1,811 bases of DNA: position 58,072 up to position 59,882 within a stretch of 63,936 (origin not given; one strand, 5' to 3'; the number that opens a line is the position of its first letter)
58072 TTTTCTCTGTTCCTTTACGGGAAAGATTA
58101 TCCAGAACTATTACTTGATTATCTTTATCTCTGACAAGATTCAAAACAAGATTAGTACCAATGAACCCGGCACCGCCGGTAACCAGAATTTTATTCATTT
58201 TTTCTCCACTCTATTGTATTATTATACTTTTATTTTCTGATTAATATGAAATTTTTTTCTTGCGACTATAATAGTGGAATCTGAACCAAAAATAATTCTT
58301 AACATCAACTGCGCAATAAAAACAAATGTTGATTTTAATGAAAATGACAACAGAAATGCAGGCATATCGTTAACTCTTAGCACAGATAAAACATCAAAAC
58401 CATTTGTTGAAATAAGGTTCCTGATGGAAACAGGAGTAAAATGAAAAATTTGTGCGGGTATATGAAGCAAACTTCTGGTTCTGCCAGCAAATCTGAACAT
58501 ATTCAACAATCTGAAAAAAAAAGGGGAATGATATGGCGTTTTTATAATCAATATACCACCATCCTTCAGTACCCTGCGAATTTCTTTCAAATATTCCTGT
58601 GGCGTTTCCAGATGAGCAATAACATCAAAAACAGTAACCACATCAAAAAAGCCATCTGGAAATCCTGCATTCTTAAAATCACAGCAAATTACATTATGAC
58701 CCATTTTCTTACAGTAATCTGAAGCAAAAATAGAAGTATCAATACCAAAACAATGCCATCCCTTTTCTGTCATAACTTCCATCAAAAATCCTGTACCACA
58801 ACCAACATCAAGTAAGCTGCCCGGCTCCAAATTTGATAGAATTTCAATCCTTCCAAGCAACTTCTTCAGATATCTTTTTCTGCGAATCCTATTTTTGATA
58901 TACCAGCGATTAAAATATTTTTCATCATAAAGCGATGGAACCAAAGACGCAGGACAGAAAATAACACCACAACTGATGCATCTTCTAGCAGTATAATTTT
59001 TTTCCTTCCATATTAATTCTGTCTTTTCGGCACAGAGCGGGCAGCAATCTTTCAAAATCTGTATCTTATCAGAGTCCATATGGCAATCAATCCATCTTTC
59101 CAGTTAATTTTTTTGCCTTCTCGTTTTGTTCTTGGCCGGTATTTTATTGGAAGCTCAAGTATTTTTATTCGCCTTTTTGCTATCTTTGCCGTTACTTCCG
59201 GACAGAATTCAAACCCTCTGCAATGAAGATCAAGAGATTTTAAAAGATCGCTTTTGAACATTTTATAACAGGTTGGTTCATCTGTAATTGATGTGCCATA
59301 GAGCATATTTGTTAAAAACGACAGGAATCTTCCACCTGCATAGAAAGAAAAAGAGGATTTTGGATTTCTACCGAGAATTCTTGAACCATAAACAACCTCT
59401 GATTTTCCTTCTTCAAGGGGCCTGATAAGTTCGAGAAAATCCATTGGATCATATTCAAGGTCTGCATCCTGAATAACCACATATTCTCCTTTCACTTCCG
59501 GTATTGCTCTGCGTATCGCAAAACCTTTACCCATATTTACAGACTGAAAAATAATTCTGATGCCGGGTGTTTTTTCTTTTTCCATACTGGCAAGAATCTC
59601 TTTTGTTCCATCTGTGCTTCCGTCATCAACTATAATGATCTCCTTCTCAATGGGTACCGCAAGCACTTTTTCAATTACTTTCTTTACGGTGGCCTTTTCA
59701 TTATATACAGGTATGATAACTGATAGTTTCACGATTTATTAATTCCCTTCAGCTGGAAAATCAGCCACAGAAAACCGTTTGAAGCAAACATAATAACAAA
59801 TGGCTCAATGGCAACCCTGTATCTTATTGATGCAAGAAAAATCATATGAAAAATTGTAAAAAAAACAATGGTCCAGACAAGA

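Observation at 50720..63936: A >13 kb single-strand operon combining three GT-C transferases with four polyprenyl-phosphate-sugar-synthase-like GT2s: a multi-branch periplasmic glycosylation system unlike standard O-antigen/capsule loci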

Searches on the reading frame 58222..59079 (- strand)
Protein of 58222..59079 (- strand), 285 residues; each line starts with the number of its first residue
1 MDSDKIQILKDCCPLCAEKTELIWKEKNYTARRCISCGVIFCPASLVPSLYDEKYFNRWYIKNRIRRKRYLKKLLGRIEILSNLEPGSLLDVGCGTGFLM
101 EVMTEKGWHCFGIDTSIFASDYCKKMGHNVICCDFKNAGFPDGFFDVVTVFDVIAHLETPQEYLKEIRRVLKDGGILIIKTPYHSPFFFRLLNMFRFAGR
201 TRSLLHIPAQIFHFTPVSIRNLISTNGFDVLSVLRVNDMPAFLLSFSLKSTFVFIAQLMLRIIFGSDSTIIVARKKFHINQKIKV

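Call 5: search_protein_families(library=pfam, proteins=[window:58222-59079:-], max_evalue=0.001)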
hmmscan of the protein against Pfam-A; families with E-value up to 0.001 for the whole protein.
window:58222-59079:- (285 aa): 11 families
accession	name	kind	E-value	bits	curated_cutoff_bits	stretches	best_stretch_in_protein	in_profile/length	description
PF08241.18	Methyltransf_11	-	8.3e-22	78.1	21.2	1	90-179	1-95/95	Methyltransferase domain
PF13489.12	Methyltransf_23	-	1.7e-21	77.1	27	1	67-232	5-163/164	Methyltransferase domain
PF13649.12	Methyltransf_25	-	2.2e-15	57.5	27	1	90-175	2-97/97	Methyltransferase domain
PF13847.12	Methyltransf_31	-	7.6e-14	52.1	27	1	88-183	6-113/145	Methyltransferase domain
PF08242.18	Methyltransf_12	-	1.2e-13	52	30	1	90-177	1-98/98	Methyltransferase domain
PF07021.18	MetW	-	1.2e-08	35.3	21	1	80-182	7-110/193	Methionine biosynthesis protein MetW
PF05219.18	DREV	-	5.8e-07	29.3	26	1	77-232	86-237/265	DREV methyltransferase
PF08003.17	Methyltransf_9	-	5.5e-06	26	23.8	1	81-181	111-219/315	Protein of unknown function (DUF1698)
PF05148.21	Methyltransf_8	-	6.9e-06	26.5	27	1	87-179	74-156/219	Hypothetical methyltransferase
PF02353.26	CMAS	-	2.2e-05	24.3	27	1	83-181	59-166/273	Mycolic acid cyclopropane synthetase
PF01209.24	Ubie_methyltran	-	4.7e-05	23.3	20.1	1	80-179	42-151/233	ubiE/COQ5 methyltransferase family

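Call 7: search_protein_families(library=ncbifam, proteins=[window:58222-59079:-], max_evalue=0.00001)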
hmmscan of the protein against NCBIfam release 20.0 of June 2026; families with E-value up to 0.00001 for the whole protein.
window:58222-59079:- (285 aa): 11 families
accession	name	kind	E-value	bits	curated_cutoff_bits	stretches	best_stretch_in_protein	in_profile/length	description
NF045667.1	MTase_DVU1556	equivalog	2.7e-15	56.4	155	1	87-179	24-119/213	DVU_1556 family methyltransferase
TIGR01983.1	UbiG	equivalog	2.3e-14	53.3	102.95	1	60-181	32-153/228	bifunctional 2-polyprenyl-6-hydroxyphenol methylase/3-demethylubiquinol 3-O-methyltransferase UbiG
TIGR02072.1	BioC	equivalog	1.9e-10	41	184.95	1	72-184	21-137/244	malonyl-ACP O-methyltransferase BioC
NF043040.1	corrin_prot_MT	hypoth_equivalog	3.5e-09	36.4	180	1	87-180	43-148/216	corrinoid protein-associated methyltransferase CpaM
TIGR00452.1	TIGR00452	equivalog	7.4e-08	31.6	275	1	80-181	112-221/316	tRNA 5-methoxyuridine(34)/uridine 5-oxyacetic acid(34) synthase CmoB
TIGR02081.1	metW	equivalog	8.5e-08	32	189.5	1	80-173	7-104/194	methionine biosynthesis protein MetW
NF001244.0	PRK00216.1-5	equivalog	9.3e-08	31.6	216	1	81-179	44-153/236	bifunctional demethylmenaquinone methyltransferase/2-methoxy-6-polyprenyl-1,4-benzoquinol methylase UbiE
NF001241.0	PRK00216.1-2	equivalog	2.3e-07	30.7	327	1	84-180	49-148/231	demethylmenaquinone methyltransferase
TIGR01934.1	MenG_MenH_UbiE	subfamily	3.3e-07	29.8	158.35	1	84-179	38-141/223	ubiquinone/menaquinone biosynthesis methyltransferase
NF011650.0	PRK15068.1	equivalog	3.4e-07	29.4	209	1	80-181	117-227/324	tRNA 5-methoxyuridine(34)/uridine 5-oxyacetic acid(34) synthase CmoB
TIGR04345.1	ovoA_Cterm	equivalog_domain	2e-06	27.5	170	0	145-184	135-174/242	putative 4-mercaptohistidine N1-methyltransferase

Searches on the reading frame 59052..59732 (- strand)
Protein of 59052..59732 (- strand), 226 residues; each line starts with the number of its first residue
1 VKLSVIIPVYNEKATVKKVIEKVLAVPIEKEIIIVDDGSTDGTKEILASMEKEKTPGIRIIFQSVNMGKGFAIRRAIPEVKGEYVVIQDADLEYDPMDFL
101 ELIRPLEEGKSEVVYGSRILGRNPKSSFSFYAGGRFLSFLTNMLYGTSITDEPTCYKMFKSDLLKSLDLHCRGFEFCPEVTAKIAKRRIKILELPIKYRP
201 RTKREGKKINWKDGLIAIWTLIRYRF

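Call 5: search_protein_families(library=pfam, proteins=[window:59052-59732:-], max_evalue=0.001)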
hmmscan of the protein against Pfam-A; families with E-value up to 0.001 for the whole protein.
window:59052-59732:- (226 aa): 3 families
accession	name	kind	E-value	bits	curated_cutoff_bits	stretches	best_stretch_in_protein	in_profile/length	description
PF00535.33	Glycos_transf_2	-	2.9e-36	125.4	23.3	1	4-166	1-166/168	Glycosyl transferase family 2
PF13641.12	Glyco_tranf_2_3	-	2.8e-08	34.5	27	1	3-143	3-151/230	Glycosyltransferase like family 2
PF10111.15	Glyco_tranf_2_2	-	0.00072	19.6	27.3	1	4-98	1-97/276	Glycosyltransferase like family 2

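Call 7: search_protein_families(library=ncbifam, proteins=[window:59052-59732:-], max_evalue=0.00001)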
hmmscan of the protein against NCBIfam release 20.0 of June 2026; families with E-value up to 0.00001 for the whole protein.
window:59052-59732:- (226 aa): 19 families
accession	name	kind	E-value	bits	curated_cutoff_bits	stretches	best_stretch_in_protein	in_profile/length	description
TIGR04182.1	glyco_TIGR04182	equivalog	1.1e-34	120.2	325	1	3-223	2-216/293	S-layer glycoprotein N-glycosyltransferase AglJ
TIGR03937.1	PgaC_IcaA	equivalog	1.4e-17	63.8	422.3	1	2-99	46-143/407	poly-beta-1,6-N-acetyl-D-glucosamine synthase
NF007986.1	PRK10714.1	equivalog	7.9e-17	61.2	529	1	2-191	7-196/316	undecaprenyl-phosphate 4-deoxy-4-formamido-L-arabinose transferase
NF041875.1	EPS_EpsD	equivalog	2.2e-16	60.2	370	1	3-117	1-115/325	exopolysaccharide biosynthesis glycosyltransferase EpsD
NF007482.0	PRK10073.1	equivalog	4.8e-15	55.4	423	1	2-103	7-107/334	glycosyltransferase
NF047683.1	TeichurnBiosyTuaG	equivalog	9e-15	55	400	1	3-96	8-101/252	teichuronic acid biosynthesis protein TuaG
NF047588.1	GlcsyltransPgfSStrep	equivalog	9.7e-15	54.6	500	1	1-160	1-160/308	glycosyltransferase PgfS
NF058614.1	PPMAGASynPpgS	equivalog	9.8e-15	54.6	370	1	5-197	4-195/226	polyprenyl-phospho-N-acetylgalactosaminyl synthase PpgS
NF041391.1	DPhHxTase_Halo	equivalog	1.6e-14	53.4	375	1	9-202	3-187/213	dolichyl-phosphate hexose transferase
NF010496.0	PRK13915.1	equivalog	1.7e-12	47.1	262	1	2-107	32-143/307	glucosyl-3-phosphoglycerate synthase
TIGR04283.1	glyco_like_mftF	equivalog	2.1e-12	47.1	182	1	3-118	1-110/221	TIGR04283 family arsenosugar biosynthesis glycosyltransferase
NF053739.1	GlytfEpsEBac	equivalog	2.8e-11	42.9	450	1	2-91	2-92/265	glycosyltransferase EpsE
NF038302.1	EPS_HpsE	equivalog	3.3e-11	42.7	300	1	1-119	1-124/307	hormogonium polysaccharide biosynthesis glycosyltransferase HpsE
NF050050.1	ProtGlycPglI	equivalog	2.3e-10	40.4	500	1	2-123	3-124/306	GalNAc(5)-diNAcBac-PP-undecaprenol beta-1,3-glucosyltransferase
TIGR03111.1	glyc2_xrt_Gpos1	hypoth_equivalog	1.1e-09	37.6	363.95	1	3-109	51-159/439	TIGR03111 family XrtG-associated glycosyltransferase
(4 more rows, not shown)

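Call 35: search_solved_structures(query=window:59052-59732:-, max_evalue=0.000001)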
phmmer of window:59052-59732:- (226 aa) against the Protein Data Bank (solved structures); distinct sequences matched with E-value up to 0.000001: 18.
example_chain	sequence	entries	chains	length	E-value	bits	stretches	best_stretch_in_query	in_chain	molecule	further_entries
5mlz_A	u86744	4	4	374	6.7e-15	58.4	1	1-207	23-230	Dolichol monophosphate mannose synthase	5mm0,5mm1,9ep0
9hwj_A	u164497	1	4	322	1.4e-14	57.3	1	2-206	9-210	Undecaprenyl-phosphate 4-deoxy-4-formamido-L-arabinose transferase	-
9bhc_C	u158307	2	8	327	6.8e-14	55.1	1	2-202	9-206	Undecaprenyl-phosphate 4-deoxy-4-formamido-L-arabinose transferase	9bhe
8vxh_A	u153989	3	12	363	9.1e-14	54.7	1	2-202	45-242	Undecaprenyl-phosphate 4-deoxy-4-formamido-L-arabinose transferase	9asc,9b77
5ekp_C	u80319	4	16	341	4.3e-10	42.7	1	2-119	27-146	Uncharacterized glycosyltransferase sll0501 | Glycosyltransferase sll0501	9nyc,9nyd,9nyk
5eke_A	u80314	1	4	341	4.3e-10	42.7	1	2-119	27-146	Uncharacterized glycosyltransferase sll0501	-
9nye_A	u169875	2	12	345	4.5e-10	42.6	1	2-119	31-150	Glycosyltransferase sll0501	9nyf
2z87_A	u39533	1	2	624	4.7e-10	42.6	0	3-101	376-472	Chondroitin synthase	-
2z86_A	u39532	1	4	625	4.7e-10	42.6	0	3-101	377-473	Chondroitin synthase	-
7pdo_A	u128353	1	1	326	3.1e-08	36.6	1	3-155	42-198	Glucosyl-3-phosphoglycerate synthase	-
7p5l_A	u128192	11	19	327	3.1e-08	36.6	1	3-155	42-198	Glucosyl-3-phosphoglycerate synthase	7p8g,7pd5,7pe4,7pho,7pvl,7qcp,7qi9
3e25_A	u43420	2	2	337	5.7e-08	35.7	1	3-111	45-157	Putative uncharacterized protein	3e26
4y6n_A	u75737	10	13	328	6.1e-08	35.6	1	3-111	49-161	Glucosyl-3-phosphoglycerate synthase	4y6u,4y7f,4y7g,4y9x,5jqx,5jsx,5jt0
4ddz_A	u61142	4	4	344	6.8e-08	35.5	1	3-111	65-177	GLUCOSYL-3-PHOSPHOGLYCERATE SYNTHASE (GpgS) | Glucosyl-3-phosphoglycerate synthase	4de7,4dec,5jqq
6yv7_B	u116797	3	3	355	8.8e-08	35.1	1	2-100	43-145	Glycosyl transferase, family 2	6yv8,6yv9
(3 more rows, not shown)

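Call 55: search_solved_structures(query=window:59052-59732:-, max_evalue=1e-9, show_alignments=5)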
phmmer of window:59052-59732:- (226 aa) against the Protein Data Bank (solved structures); distinct sequences matched with E-value up to 1e-9: 9.
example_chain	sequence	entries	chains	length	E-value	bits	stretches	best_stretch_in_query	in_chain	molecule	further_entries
5mlz_A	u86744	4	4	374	6.7e-15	58.4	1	1-207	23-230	Dolichol monophosphate mannose synthase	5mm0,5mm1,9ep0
9hwj_A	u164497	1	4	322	1.4e-14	57.3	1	2-206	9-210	Undecaprenyl-phosphate 4-deoxy-4-formamido-L-arabinose transferase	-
9bhc_C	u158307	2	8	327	6.8e-14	55.1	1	2-202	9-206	Undecaprenyl-phosphate 4-deoxy-4-formamido-L-arabinose transferase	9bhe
8vxh_A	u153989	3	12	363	9.1e-14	54.7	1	2-202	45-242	Undecaprenyl-phosphate 4-deoxy-4-formamido-L-arabinose transferase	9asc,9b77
5ekp_C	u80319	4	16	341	4.3e-10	42.7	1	2-119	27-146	Uncharacterized glycosyltransferase sll0501 | Glycosyltransferase sll0501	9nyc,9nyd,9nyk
5eke_A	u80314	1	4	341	4.3e-10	42.7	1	2-119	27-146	Uncharacterized glycosyltransferase sll0501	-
9nye_A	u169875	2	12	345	4.5e-10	42.6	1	2-119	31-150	Glycosyltransferase sll0501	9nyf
2z87_A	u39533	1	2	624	4.7e-10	42.6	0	3-101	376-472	Chondroitin synthase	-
2z86_A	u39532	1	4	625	4.7e-10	42.6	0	3-101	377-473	Chondroitin synthase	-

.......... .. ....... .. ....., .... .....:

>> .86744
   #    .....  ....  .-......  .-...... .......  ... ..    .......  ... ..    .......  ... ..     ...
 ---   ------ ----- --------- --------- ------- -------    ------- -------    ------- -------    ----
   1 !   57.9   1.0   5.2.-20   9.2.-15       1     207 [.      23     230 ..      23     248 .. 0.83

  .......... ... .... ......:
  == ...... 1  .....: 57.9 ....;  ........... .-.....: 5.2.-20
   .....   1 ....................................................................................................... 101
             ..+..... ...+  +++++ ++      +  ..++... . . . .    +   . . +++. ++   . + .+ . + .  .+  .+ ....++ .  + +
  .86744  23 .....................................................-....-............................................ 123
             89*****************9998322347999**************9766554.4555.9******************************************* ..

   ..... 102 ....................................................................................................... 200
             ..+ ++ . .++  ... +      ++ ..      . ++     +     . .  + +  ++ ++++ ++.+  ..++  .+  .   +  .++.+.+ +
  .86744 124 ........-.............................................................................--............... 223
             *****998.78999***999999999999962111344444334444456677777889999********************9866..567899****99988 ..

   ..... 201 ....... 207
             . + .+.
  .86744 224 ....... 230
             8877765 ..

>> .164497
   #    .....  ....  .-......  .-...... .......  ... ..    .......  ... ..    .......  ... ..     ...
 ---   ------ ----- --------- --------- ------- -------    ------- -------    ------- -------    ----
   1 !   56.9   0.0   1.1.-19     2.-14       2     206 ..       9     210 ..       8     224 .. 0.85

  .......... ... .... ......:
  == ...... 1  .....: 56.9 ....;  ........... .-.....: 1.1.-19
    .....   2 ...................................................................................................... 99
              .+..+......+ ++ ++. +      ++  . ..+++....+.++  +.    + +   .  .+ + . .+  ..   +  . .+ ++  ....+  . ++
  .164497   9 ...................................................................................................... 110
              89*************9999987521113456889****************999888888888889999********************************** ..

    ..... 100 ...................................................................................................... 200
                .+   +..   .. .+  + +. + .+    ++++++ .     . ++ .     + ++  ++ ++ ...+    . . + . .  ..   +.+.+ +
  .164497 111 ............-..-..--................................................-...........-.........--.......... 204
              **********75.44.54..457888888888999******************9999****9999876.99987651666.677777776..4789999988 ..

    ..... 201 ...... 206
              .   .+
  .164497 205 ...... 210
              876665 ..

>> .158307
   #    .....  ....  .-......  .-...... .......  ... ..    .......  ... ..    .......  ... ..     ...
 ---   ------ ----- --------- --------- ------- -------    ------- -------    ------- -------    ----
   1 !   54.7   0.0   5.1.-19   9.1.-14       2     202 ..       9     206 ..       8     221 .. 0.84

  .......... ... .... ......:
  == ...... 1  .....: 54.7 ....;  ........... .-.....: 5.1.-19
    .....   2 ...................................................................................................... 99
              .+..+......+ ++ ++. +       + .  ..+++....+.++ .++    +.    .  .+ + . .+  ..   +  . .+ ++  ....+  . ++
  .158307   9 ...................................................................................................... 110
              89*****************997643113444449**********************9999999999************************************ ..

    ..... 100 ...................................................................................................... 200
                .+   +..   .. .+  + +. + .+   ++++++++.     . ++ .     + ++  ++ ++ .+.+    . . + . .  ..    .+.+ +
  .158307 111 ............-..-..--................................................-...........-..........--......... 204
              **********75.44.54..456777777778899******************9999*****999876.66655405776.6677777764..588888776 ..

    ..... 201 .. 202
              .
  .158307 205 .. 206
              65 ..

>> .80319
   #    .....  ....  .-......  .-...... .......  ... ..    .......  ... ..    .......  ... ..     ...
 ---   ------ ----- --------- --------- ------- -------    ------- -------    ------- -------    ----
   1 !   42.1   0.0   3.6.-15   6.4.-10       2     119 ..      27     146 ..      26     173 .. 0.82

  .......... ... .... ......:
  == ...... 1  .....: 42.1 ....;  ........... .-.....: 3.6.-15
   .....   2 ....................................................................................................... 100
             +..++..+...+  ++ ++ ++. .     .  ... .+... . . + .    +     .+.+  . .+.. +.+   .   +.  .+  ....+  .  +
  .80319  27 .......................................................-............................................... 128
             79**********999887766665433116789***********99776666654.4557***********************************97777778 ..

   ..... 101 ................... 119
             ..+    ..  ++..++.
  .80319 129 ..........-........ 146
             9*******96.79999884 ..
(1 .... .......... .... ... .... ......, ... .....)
